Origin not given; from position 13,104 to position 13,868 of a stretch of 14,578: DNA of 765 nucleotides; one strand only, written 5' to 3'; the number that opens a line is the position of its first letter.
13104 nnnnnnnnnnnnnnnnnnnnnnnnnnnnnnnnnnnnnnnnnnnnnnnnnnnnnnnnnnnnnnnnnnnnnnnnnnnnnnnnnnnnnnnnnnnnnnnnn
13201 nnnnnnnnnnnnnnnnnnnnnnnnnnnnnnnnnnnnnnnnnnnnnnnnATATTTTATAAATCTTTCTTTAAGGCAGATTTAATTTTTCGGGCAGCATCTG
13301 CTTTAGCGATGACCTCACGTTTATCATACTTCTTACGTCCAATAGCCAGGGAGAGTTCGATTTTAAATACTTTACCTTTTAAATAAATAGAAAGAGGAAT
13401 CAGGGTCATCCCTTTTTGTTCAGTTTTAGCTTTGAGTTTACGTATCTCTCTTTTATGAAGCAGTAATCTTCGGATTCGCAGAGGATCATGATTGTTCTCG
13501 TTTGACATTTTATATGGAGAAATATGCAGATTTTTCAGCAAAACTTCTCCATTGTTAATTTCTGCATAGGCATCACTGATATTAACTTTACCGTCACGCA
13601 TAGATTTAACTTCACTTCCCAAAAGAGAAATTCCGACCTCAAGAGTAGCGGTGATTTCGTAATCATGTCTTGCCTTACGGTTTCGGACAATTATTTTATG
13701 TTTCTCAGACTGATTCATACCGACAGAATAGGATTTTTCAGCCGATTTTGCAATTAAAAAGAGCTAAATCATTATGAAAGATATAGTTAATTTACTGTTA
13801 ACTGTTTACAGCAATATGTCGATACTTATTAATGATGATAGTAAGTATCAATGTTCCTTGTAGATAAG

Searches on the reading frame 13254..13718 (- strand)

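Call 7: search_protein_families(library=ncbifam, proteins=[window:13254-13718:-], max_evalue=0.01)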
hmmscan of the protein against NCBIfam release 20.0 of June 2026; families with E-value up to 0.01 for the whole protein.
window:13254-13718:- (154 aa): 2 families
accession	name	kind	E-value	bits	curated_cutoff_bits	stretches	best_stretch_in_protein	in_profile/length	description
NF003843.0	PRK05422.1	equivalog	8.3e-57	191.2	130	1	2-152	5-155/156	SsrA-binding protein SmpB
TIGR00086.1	smpB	equivalog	1.2e-51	174.6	119.1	1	9-151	1-144/144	SsrA-binding protein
